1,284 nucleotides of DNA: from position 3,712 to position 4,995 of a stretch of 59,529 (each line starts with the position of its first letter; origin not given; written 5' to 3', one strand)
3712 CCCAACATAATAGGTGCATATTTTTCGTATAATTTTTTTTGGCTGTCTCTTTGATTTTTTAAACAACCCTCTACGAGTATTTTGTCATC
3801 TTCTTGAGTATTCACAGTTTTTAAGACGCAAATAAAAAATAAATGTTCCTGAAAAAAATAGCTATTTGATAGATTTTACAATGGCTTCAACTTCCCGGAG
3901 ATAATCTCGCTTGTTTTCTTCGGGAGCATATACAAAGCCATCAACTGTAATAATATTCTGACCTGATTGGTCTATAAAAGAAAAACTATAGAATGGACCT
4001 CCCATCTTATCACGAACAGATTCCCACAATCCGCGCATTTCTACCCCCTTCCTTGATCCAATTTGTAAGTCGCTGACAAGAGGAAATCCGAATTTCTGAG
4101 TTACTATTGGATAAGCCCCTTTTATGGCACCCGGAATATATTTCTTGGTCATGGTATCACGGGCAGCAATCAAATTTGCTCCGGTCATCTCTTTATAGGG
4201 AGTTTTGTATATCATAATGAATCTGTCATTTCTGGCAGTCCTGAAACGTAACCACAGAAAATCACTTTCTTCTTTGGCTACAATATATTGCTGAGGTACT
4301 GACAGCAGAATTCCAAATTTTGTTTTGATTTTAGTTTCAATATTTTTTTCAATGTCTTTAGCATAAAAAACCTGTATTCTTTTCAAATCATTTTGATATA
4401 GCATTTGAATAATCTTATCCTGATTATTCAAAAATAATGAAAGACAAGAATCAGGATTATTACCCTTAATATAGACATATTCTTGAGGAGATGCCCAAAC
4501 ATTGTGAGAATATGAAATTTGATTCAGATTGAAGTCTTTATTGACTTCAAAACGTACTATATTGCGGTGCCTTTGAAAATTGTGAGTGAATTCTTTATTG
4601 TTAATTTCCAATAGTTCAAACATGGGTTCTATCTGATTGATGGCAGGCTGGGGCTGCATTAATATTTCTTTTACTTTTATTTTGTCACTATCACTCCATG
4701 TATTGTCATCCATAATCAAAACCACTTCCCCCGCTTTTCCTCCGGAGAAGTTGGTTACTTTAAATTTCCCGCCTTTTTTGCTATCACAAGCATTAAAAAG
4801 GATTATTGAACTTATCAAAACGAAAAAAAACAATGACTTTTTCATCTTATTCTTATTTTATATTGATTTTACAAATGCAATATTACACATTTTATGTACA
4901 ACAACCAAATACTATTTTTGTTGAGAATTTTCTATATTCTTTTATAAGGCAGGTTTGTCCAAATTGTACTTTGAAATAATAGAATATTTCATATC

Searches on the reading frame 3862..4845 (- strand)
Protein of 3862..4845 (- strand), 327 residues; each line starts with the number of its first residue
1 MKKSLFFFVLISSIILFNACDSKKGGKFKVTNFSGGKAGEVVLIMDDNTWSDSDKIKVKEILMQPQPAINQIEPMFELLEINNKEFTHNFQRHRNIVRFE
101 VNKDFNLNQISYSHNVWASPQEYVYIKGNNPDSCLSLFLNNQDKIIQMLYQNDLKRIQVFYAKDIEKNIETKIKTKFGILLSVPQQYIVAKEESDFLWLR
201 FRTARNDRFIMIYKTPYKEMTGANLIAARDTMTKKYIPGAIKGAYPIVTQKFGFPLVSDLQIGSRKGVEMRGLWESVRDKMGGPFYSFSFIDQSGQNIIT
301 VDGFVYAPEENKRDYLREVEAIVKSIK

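Call 3: search_protein_families(library=pfam, proteins=[window:3862-4845:-], max_evalue=1)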
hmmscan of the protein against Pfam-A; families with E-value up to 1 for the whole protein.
window:3862-4845:- (327 aa): 4 families
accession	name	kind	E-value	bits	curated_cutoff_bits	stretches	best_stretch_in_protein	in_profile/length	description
PF16125.10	DUF4837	-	3e-83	279.7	25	1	34-325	1-295/295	Domain of unknown function (DUF4837)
PF02402.22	Lysis_col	-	0.061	13.6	27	1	1-21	1-23/49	Lysis protein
PF11485.14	STK_08120-like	-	0.088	13.4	21.6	1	54-170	12-117/136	STK_08120-like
PF21024.2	Peptidase_A3B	-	0.18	13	28.2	1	139-206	23-91/95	Peptidase A3B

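Call 4: search_protein_families(library=ncbifam, proteins=[window:3862-4845:-], max_evalue=1)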
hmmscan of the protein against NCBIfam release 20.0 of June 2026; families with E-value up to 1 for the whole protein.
window:3862-4845:- (327 aa): 0 families

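Call 40: find_homologous_proteins(query=window:3862-4845:-, max_evalue=0.00001)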
Query window:3862-4845:- (327 aa): 1647 proteins with E <= 0.00001 among 2339 candidates; the best 120 are listed.
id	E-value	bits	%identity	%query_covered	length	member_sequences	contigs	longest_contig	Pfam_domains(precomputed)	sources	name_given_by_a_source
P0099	1.5e-216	736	100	100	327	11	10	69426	PF16125.11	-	-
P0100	3.3e-195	666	87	100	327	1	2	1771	PF16125.11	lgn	-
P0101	4.3e-185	633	83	100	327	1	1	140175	PF16125.11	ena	-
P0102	3.2e-183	626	81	100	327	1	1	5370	PF16125.11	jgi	jgi:hypothetical protein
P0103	4.9e-139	481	64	100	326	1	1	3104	PF16125.11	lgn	-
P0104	1.2e-138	480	63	100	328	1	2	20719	PF16125.11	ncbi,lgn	ncbi:MAG: DUF4837 family protein [Bacteroidales bacterium]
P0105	7.1e-137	474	61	100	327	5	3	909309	PF16125.11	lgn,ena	-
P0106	2.7e-136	472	60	100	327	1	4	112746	PF16125.11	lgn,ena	-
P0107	6.6e-134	464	60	100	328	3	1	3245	PF16125.11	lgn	-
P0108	5.2e-131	455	59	100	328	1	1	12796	PF16125.11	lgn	-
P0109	2.9e-130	452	59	100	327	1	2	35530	PF16125.11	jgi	jgi:hypothetical protein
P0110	7.9e-129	448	59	100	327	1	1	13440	PF16125.11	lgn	-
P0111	2.5e-128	446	59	100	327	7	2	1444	PF16125.11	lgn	-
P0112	8.2e-128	444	59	100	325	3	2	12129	PF16125.11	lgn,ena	-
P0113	1.2e-127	444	58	100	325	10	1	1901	PF16125.11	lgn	-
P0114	2.0e-126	440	57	100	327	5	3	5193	PF16125.11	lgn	-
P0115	5.2e-126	438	57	99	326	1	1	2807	PF16125.11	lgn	-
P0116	1.1e-125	437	59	98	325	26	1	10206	PF16125.11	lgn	-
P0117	1.2e-125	437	57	100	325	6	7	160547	PF16125.11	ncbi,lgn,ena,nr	ncbi:MAG: DUF4837 family protein [Bacteroidales bacterium]|nr:DUF4837 family protein [Bacteroidales 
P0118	1.3e-125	437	58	100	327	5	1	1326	PF16125.11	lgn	-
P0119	2.1e-125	437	57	100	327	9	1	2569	PF16125.11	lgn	-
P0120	8.4e-125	435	57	100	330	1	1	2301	PF16125.11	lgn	-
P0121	2.9e-124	433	58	100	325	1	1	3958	PF16125.11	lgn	-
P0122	5.8e-124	432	57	100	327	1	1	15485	PF16125.11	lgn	-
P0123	1.4e-123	431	57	100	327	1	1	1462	PF16125.11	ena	-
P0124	1.6e-123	430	56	100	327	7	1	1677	PF16125.11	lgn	-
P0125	1.8e-123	430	58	100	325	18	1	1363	PF16125.11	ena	-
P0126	2.4e-123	430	57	100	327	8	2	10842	PF16125.11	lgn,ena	-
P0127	2.8e-123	430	57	100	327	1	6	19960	PF16125.11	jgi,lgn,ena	-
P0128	2.8e-123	429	58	100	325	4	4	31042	PF16125.11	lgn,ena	-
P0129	8.2e-123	428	57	100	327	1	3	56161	PF16125.11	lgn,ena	-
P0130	1.0e-122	428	57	100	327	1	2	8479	PF16125.11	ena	-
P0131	1.1e-122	428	57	100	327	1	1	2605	PF16125.11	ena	-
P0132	1.3e-122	427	59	96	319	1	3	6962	PF16125.11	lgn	-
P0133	1.6e-122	427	57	100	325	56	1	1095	PF16125.11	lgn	-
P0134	1.6e-122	427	57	100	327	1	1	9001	PF16125.11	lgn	-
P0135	1.8e-122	427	59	98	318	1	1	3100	PF16125.11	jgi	jgi:hypothetical protein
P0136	2.8e-122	426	56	100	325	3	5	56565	PF16125.11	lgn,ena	-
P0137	6.9e-122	425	55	100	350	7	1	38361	PF16125.11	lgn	-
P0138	6.9e-121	422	55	100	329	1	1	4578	PF16125.11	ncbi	-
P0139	2.0e-120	420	56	99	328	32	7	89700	PF16125.11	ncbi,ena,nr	ncbi:MAG: DUF4837 family protein [Bacteroidales bacterium]|nr:DUF4837 family protein [Bacteroidales 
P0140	2.3e-120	420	55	100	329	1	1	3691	PF16125.11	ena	-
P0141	3.0e-120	420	54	100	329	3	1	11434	PF16125.11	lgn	-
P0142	4.1e-120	419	56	100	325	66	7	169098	PF16125.11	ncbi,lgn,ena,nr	ncbi:MAG: DUF4837 family protein [Bacteroidales bacterium]|nr:DUF4837 family protein [Bacteroidales 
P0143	5.2e-120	419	55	99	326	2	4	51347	PF16125.11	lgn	-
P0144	8.8e-120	418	56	100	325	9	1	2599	PF16125.11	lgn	-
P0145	3.7e-119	416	56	100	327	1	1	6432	PF16125.11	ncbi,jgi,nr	ncbi:MAG: DUF4837 family protein [Bacteroidales bacterium]|jgi:hypothetical protein|nr:DUF4837 famil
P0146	4.1e-119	416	56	95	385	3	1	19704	PF16125.11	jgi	jgi:hypothetical protein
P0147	5.8e-119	415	55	100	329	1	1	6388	PF16125.11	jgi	jgi:hypothetical protein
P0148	7.7e-119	415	56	100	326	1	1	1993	PF16125.11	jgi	jgi:hypothetical protein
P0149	1.5e-118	414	55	100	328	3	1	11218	PF16125.11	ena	-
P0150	1.9e-118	414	56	99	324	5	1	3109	PF16125.11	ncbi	-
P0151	3.9e-118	413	58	98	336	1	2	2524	PF16125.11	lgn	-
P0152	4.7e-118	412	54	100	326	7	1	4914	PF16125.11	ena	-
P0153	4.9e-118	412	55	100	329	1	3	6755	PF16125.11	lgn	-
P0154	7.7e-118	412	60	93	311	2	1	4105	PF16125.11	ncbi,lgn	-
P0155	1.3e-117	411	55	100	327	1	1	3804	PF16125.11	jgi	jgi:hypothetical protein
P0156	2.4e-117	410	55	100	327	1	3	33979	PF16125.11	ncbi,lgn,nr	ncbi:DUF4837 family protein [Bacteroidales bacterium OttesenSCG-928-B11]|nr:DUF4837 family protein [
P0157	1.4e-116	408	55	100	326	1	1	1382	PF16125.11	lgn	-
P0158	4.0e-116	406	56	94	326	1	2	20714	PF16125.11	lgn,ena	-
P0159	1.1e-115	405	55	100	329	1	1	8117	PF16125.11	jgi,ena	-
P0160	1.8e-115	404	55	100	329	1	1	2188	PF16125.11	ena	-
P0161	3.8e-115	403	54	100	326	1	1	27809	PF16125.11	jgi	-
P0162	1.1e-114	401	55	100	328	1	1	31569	PF16125.11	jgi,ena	-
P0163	1.1e-114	401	55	100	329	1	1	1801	PF16125.11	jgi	jgi:hypothetical protein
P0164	1.4e-114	401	56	91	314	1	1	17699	PF16125.11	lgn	-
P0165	1.8e-114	401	53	100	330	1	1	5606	PF16125.11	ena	-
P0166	2.0e-114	400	53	100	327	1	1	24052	PF16125.11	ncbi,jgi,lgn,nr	ncbi:MAG: DUF4837 family protein [Bacteroidales bacterium]|jgi:hypothetical protein|nr:DUF4837 famil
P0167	2.2e-114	400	55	100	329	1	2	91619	PF16125.11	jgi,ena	-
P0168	2.3e-114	400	61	87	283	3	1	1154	PF16125.11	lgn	-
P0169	3.8e-114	400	54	100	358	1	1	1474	PF16125.11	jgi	jgi:hypothetical protein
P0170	6.6e-114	399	55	99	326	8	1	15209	PF16125.11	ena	-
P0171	9.2e-114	398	54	100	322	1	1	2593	PF16125.11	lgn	-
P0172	1.7e-113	397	55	94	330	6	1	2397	PF16125.11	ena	-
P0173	1.7e-113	397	55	100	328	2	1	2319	PF16125.11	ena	-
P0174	3.4e-113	396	54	100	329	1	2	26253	PF16125.11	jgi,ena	-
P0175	4.4e-113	396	53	100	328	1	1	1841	PF16125.11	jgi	jgi:hypothetical protein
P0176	5.9e-113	396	54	100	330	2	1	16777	PF16125.11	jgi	-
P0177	7.0e-113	395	55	98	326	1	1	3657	PF16125.11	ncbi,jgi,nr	ncbi:MAG: DUF4837 family protein [Bacteroidales bacterium]|jgi:hypothetical protein|nr:DUF4837 famil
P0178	2.2e-112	394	52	100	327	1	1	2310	PF16125.11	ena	-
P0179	2.3e-112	394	53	100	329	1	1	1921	PF16125.11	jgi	jgi:hypothetical protein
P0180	2.5e-112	394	55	94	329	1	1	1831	PF16125.11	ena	-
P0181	2.9e-112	393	55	94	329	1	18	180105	PF16125.11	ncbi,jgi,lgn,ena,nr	ncbi:MAG TPA: DUF4837 family protein [Bacteroidales bacterium]|nr:DUF4837 family protein [Bacteroida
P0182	2.9e-112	393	53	100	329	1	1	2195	PF16125.11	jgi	jgi:hypothetical protein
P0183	4.6e-112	393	55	94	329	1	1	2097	PF16125.11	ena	-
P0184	4.6e-112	393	54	100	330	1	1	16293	PF16125.11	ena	-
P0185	4.9e-112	393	55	100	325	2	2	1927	PF16125.11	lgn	-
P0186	5.4e-112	392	55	94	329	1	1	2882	PF16125.11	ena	-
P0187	6.9e-112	392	55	100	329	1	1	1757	PF16125.11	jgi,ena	-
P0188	7.7e-112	392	54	100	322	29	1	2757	PF16125.11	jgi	jgi:hypothetical protein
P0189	1.1e-111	391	54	100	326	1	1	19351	PF16125.11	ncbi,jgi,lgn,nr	ncbi:MAG: DUF4837 family protein [Bacteroidales bacterium]|jgi:hypothetical protein|nr:DUF4837 famil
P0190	1.3e-111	391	55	94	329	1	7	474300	PF16125.11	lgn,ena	-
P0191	1.4e-111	391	54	94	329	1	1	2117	PF16125.11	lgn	-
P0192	1.5e-111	391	52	98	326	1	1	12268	PF16125.11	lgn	-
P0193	1.6e-111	391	54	100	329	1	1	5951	PF16125.11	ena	-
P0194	1.6e-111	391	54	94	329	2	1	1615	PF16125.11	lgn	-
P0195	1.8e-111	391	54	94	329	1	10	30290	PF16125.11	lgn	-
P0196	2.7e-111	390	53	100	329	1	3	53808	PF16125.11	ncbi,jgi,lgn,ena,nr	ncbi:MAG: DUF4837 family protein [Lentimicrobiaceae bacterium]|nr:DUF4837 family protein [Lentimicro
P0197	3.8e-111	390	54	100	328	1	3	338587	PF16125.11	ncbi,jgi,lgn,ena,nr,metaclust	ncbi:MAG: DUF4837 family protein [Bacteroidetes bacterium]|nr:DUF4837 family protein [Bacteroidota b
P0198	5.4e-111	389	53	100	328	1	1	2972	PF16125.11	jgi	jgi:hypothetical protein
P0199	7.8e-111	389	53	100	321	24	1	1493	PF16125.11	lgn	-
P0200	1.3e-110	388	53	99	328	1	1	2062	PF16125.11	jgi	-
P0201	1.6e-110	388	51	100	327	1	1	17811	PF16125.11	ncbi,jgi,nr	ncbi:MAG: DUF4837 family protein [Bacteroidales bacterium]|jgi:hypothetical protein|nr:DUF4837 famil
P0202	3.6e-110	386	54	100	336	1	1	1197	PF16125.11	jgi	jgi:hypothetical protein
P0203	3.6e-110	386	54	94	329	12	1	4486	PF16125.11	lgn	-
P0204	3.9e-110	386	55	94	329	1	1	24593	PF16125.11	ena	-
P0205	7.6e-110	385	51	99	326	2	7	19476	PF16125.11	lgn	-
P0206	1.2e-109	385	54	100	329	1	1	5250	PF16125.11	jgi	jgi:hypothetical protein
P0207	1.3e-109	385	52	100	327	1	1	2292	PF16125.11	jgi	jgi:hypothetical protein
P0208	1.8e-109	384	52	100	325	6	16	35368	PF16125.11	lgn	-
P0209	1.9e-109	384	53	100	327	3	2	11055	PF16125.11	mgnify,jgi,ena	mgnify:CR=1 FL=1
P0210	3.8e-109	383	53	100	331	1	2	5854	PF16125.11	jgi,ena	-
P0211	3.8e-109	383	54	100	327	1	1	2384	PF16125.11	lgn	-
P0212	7.2e-109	382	54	100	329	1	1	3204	PF16125.11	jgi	jgi:hypothetical protein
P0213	7.8e-109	382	52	100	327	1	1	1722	PF16125.11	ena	-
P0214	8.4e-109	382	53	100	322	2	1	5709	PF16125.11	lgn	-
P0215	8.8e-109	382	52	100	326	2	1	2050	PF16125.11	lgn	-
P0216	9.0e-109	382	52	100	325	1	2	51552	PF16125.11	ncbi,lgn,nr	ncbi:MAG: DUF4837 family protein [Bacteroidales bacterium]|nr:DUF4837 family protein [Bacteroidales 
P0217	1.0e-108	382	55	98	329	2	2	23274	PF16125.11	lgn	-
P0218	1.2e-108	381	53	94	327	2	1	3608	PF16125.11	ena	-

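Call 44: find_related_loci(query=A2, collection=metagenome_contigs, flank=5000)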
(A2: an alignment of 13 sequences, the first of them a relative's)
Query A2 (327 aa) in metagenome_contigs; peptide patterns used: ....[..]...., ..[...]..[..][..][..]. (x = any residue, [..] = any of these).
183 stretches matched a pattern; 122 encode a relative of the query (tblastn E <= 1e-3); the best 80 are kept; 80 distinct loci.
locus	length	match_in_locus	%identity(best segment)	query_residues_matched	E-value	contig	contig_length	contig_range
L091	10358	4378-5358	96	1-327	0e+0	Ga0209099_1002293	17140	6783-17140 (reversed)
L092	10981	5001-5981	96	1-327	0e+0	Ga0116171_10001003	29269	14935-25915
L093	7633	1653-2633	61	1-327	1e-142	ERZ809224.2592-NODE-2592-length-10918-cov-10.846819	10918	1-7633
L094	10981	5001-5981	58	1-327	1e-132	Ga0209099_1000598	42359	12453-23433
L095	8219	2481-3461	57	1-327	3e-132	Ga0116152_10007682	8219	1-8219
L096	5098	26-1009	57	2-327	1e-130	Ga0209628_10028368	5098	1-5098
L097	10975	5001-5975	57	1-327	2e-128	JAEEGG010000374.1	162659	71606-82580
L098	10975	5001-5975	57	1-327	7e-128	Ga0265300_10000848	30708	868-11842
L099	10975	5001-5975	57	1-327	7e-128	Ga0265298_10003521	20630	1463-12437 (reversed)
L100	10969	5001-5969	57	3-327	8e-128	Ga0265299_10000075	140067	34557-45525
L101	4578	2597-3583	55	1-327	2e-128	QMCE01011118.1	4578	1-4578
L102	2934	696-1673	55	1-327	7e-132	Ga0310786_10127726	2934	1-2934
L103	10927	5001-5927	58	19-327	1e-126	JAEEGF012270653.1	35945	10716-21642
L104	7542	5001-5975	56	1-327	1e-124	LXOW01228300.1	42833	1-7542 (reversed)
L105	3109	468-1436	56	3-327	1e-128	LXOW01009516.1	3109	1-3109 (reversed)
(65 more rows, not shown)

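Call 61: search_solved_structures(query=A2, max_evalue=1)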
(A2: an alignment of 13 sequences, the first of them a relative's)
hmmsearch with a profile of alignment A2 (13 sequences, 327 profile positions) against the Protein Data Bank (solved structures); distinct sequences matched with E-value up to 1: 7.
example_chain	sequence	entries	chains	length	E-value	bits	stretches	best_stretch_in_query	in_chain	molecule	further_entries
4v8y_CP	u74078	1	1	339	0.09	14.8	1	42-115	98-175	EUKARYOTIC TRANSLATION INITIATION FACTOR 5B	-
4v8z_CV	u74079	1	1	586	0.12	14.4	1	42-115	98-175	EUKARYOTIC TRANSLATION INITIATION FACTOR 5B, PROBABLE TRANSLATION INITIATION FACTOR IF-2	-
4n3s_A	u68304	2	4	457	0.13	14.3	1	42-115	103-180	Eukaryotic translation initiation factor 5B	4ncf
3wbi_A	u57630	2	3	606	0.16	14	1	42-115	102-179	Eukaryotic translation initiation factor 5B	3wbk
6woo_1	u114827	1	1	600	0.16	14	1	42-115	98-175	eIF5B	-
3wbj_A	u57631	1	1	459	0.17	13.9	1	42-115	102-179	Eukaryotic translation initiation factor 5B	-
3kgl_A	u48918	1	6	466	0.57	12.1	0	178-207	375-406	Cruciferin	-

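Call 88: predict_structure(alignment_id=A4)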
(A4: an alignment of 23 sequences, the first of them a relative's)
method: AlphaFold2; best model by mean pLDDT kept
length: 327 residues; sequences in the alignment: 23
mean_pLDDT: 85.3   pTM: 0.79
mean pLDDT of the five models: 85.3, 84.6, 84.2, 83.5, 82.2
residues with pLDDT >= 90: 188; 70-90: 88; 50-70: 31; < 50: 20
segments of 3 or more residues with pLDDT < 50: 18-36
pLDDT, mean of each block of 10 residues (from residue 1): 68 60 33 55 94 96 78 82 83 85 95 73 94 97 94 87 92 96 94 96 86 96 96 89 89 91 92 87 92 95 80 80 93
secondary structure, 60 per line:
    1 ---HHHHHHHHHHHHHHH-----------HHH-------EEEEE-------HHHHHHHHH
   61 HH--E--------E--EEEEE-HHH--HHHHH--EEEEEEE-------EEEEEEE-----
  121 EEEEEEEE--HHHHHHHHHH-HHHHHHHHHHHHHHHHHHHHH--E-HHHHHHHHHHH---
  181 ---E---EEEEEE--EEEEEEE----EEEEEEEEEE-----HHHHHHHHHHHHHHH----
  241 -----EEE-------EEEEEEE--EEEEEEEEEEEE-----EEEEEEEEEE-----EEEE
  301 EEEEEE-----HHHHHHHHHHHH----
elements in order: H4-18 E40-44 H52-62 E77-81 H88-92 E95-101 E109-115 E121-128 H131-140 H142-162 H167-177 E188-193 E196-202 E207-216 H222-236 E246-248 E256-262 E265-276 E282-291 E297-306 H312-323

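Call 91: fold_search(model_id=the predicted structure, library=pdb)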
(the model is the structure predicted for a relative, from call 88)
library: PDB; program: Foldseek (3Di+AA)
matches with E <= 10: 1701; with E <= 0.001: 7
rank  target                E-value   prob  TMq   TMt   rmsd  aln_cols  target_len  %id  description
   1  3hlz_B                5.4e-05  1.00  0.24  0.28   7.4       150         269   11  Crystal structure of BT_1490 (NP_810393.1) from BACTEROIDES THETAIOTAOMICRON VPI-5482 at 1.50 A resolution (released 2009-06-16)
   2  3hlz_A                1.6e-04  1.00  0.24  0.28   7.3       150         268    9  Crystal structure of BT_1490 (NP_810393.1) from BACTEROIDES THETAIOTAOMICRON VPI-5482 at 1.50 A resolution (released 2009-06-16)
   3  3lyd_B                3.4e-04  1.00  0.29  0.52   6.0       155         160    9  Crystal structure of Putative uncharacterized protein from Jonesia denitrificans (released 2010-03-09)
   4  4n80_B                4.9e-04  0.97  0.18  0.39  12.8       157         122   10  Crystal structure of Tse3-Tsi3 complex (released 2014-04-23)
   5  6e5d                  5.8e-04  1.00  0.29  0.48   5.7       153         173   10  Crystal structure of LpqN involved in cell envelope biogenesis of Mycobacterium tuberculosis (released 2019-07-24)
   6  4pws                  7.9e-04  1.00  0.29  0.47   5.9       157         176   13  Crystal structure of secreted proline rich antigen MTC28 (Rv0040c) at 2.15 A with bound chloride from Mycobacterium tube (released 2015-03-25)
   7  2pso_A                8.9e-04  0.92  0.20  0.30  14.9       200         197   11  Human StarD13 (DLC2) lipid transfer and protein localization domain (released 2007-05-15)
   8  3lyd_A                1.1e-03  1.00  0.31  0.57   5.4       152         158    8  Crystal structure of Putative uncharacterized protein from Jonesia denitrificans (released 2010-03-09)
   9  5yfg_MODEL_1_A        1.2e-03  1.00  0.29  0.46   5.7       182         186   10  SOLUTION STRUCTURE OF HUMAN MOG1 (released 2017-11-01)
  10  5zyh                  1.5e-03  0.98  0.23  0.32  13.2       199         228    9  Crystal structure of CERT START domain in complex with compound E5 (released 2019-02-27)
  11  6j81                  1.5e-03  0.92  0.21  0.28  13.5       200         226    7  Crystal structure of CERT START domain in complex with compound E14 (released 2019-02-27)
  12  2qim                  1.7e-03  0.33  0.13  0.20  11.8       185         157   11  Crystal Structure of Pathogenesis-related Protein LlPR-10.2B from yellow lupine in complex with Cytokinin (released 2008-04-29)
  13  6xrr_H                2.0e-03  1.00  0.22  0.42   4.8       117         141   16  Structure of SciW bound to the Rhs1 Transmembrane Domain from Salmonella typhimurium (released 2020-12-30)
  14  9mvg_A                2.2e-03  0.99  0.24  0.46   7.6       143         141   14  Structure of SciW variant L66A bound to the Rhs1 transmembrane domain (released 2026-01-28)
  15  4dsb_B                2.3e-03  0.57  0.16  0.25  13.7       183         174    9  Complex Structure of Abscisic Acid Receptor PYL3 with (+)-ABA in Spacegroup of I 212121 at 2.70A (released 2012-06-06)
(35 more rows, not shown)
